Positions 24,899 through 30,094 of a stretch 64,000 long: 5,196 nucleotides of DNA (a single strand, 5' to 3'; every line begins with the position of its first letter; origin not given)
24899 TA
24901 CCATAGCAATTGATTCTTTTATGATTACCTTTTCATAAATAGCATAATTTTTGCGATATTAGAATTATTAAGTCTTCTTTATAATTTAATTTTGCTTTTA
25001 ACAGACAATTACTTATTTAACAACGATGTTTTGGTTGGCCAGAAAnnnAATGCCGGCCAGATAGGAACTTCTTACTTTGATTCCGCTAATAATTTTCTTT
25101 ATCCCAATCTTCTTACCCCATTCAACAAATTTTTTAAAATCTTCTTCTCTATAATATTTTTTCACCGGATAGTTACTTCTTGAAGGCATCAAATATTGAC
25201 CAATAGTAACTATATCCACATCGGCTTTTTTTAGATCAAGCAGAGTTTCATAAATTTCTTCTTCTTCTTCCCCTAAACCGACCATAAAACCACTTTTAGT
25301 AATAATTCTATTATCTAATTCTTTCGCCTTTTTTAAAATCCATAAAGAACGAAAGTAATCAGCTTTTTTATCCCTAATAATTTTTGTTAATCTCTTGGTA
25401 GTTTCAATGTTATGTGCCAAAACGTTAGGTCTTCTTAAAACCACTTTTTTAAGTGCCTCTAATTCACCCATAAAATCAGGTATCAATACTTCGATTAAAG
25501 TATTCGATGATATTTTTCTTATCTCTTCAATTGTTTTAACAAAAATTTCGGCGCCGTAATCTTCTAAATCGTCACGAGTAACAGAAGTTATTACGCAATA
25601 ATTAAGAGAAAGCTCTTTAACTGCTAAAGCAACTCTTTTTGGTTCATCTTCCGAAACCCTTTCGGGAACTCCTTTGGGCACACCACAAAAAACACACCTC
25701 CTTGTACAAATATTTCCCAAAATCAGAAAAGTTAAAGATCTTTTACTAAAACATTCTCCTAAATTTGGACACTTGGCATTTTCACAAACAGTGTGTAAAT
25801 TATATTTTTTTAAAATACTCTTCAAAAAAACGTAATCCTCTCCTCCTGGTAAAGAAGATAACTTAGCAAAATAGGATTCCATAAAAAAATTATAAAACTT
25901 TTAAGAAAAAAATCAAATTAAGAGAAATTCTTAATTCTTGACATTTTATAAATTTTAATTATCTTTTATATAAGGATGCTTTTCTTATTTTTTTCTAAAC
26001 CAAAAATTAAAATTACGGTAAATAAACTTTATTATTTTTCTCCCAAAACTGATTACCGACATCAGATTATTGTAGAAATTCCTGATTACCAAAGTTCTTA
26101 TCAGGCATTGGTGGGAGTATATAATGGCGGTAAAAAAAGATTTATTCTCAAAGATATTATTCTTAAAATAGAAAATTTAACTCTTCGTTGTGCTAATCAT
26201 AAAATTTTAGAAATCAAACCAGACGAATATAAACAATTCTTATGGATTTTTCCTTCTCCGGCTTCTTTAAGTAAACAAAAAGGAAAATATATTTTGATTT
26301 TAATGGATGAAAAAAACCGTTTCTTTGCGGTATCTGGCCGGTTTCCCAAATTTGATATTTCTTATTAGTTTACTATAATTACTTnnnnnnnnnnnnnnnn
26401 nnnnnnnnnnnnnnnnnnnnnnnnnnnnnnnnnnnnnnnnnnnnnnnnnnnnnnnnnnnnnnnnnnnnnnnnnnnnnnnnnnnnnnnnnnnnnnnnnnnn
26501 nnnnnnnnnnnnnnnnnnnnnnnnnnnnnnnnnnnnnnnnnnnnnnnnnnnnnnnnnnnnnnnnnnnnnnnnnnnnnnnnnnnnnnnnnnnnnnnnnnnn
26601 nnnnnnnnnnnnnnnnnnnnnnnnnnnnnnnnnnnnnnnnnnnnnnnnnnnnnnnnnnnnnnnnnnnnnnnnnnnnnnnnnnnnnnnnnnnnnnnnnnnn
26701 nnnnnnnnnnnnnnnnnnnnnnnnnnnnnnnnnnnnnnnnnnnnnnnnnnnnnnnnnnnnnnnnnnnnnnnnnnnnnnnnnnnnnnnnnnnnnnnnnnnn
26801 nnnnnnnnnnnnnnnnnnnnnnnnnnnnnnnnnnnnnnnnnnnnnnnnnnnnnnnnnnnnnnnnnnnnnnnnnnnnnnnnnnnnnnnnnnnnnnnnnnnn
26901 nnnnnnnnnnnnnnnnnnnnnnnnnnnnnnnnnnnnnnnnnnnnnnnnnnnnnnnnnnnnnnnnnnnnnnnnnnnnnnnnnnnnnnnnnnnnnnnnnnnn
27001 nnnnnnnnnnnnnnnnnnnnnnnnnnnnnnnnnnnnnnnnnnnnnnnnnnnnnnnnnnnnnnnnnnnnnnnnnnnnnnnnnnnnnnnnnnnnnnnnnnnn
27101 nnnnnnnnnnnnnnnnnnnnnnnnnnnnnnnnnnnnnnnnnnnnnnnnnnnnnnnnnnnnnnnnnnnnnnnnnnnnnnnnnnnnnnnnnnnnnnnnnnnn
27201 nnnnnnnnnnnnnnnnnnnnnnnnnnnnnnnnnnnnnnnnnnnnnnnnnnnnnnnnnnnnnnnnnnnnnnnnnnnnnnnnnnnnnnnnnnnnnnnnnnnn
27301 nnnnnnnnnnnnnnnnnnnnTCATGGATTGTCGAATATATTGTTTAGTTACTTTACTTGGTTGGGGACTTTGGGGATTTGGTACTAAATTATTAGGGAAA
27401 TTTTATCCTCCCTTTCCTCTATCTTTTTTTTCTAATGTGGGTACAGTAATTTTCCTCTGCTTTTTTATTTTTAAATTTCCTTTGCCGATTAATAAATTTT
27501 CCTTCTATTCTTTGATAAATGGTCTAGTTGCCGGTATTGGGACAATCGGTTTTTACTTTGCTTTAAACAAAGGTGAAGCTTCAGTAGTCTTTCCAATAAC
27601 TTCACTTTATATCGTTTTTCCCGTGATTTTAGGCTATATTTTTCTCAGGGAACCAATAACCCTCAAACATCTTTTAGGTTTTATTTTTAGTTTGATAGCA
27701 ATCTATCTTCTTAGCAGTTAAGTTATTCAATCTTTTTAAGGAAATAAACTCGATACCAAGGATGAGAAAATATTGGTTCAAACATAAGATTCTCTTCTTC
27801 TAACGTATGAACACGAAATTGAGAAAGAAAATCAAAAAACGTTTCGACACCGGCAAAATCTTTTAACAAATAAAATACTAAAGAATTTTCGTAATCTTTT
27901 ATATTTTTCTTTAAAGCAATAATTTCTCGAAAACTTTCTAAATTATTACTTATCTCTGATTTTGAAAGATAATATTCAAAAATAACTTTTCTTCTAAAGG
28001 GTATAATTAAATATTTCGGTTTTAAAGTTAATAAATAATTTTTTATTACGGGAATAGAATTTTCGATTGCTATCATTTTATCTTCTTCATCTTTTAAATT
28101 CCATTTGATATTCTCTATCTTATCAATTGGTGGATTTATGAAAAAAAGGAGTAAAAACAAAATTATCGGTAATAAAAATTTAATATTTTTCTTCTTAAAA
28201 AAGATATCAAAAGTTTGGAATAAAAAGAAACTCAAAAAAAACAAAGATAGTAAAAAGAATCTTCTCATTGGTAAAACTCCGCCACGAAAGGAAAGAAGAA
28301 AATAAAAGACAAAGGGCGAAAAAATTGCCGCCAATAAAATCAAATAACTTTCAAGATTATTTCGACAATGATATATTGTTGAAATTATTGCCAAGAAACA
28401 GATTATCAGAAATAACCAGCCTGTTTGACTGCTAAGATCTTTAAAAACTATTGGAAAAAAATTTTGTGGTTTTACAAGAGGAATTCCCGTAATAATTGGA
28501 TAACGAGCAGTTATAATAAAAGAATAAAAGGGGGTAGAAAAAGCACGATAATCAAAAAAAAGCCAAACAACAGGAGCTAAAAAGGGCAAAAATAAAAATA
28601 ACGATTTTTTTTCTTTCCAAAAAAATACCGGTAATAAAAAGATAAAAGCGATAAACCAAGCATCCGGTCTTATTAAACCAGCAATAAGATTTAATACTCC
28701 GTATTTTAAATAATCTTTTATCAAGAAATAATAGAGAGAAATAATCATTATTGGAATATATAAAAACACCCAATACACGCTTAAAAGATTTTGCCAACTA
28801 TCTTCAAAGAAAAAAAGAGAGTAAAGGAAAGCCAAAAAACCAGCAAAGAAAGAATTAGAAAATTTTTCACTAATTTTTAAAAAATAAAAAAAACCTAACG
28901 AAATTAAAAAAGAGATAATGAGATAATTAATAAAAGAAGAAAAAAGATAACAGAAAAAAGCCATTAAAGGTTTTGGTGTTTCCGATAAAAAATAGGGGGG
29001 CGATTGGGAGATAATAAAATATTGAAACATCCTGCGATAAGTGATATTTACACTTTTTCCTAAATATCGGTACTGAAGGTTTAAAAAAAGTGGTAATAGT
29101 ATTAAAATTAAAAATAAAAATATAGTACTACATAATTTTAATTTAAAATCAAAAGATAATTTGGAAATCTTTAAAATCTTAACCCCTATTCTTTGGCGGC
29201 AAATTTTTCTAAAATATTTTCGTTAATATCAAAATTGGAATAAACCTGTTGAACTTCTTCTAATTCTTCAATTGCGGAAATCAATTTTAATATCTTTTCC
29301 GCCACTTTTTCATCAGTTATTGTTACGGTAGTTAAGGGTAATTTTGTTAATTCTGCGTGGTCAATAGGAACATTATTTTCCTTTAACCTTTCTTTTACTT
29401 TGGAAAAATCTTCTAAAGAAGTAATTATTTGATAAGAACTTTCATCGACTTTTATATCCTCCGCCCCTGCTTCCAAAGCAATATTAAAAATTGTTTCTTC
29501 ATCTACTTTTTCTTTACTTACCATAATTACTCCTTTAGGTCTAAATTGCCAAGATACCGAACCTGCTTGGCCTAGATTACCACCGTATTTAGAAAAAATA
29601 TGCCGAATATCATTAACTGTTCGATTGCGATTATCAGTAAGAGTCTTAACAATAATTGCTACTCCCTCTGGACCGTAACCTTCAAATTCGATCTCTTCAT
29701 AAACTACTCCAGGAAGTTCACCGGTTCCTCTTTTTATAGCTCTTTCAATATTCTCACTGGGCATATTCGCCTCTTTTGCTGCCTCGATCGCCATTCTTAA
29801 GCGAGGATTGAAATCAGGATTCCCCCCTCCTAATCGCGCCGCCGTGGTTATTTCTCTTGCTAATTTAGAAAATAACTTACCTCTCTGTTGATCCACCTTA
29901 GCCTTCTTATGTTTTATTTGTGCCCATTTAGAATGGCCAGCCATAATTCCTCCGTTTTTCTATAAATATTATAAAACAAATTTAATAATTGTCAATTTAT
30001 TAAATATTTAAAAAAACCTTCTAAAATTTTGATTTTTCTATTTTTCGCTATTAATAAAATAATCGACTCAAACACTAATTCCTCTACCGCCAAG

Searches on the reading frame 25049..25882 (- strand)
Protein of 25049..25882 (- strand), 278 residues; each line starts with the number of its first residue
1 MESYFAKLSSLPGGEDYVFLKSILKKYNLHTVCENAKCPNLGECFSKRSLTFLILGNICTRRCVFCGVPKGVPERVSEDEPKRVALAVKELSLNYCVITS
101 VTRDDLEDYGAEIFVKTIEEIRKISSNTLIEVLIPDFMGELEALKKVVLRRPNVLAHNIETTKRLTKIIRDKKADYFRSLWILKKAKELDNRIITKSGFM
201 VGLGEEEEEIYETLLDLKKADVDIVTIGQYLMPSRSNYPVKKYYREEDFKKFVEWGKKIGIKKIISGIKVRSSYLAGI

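Call 54: search_protein_families(library=pfam, proteins=[window:25049-25882:-], max_evalue=0.00001)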
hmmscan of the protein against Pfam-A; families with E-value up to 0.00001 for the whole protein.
window:25049-25882:- (278 aa): 1 family
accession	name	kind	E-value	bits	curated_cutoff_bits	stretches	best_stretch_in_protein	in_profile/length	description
PF04055.27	Radical_SAM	-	1.9e-19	70.9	29.5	1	54-216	2-165/166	Radical SAM superfamily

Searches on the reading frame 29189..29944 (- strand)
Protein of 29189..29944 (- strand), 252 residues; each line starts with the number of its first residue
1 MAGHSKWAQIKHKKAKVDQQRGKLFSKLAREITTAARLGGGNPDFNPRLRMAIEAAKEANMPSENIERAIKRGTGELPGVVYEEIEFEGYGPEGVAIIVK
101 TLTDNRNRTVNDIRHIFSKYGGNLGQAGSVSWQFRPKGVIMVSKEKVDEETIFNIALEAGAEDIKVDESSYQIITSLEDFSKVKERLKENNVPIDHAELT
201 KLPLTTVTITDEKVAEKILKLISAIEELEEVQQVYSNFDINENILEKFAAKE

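Call 54: search_protein_families(library=pfam, proteins=[window:29189-29944:-], max_evalue=0.00001)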
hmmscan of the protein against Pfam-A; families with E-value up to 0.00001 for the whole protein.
window:29189-29944:- (252 aa): 2 families
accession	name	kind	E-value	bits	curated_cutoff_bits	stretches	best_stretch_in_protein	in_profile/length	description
PF01709.26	Transcrip_reg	-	6.2e-58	195.5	27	1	82-238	1-160/160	TACO1/YebC second and third domain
PF20772.2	TACO1_YebC_N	-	9.2e-35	119.4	36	1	5-76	1-73/73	TACO1/YebC protein N-terminal domain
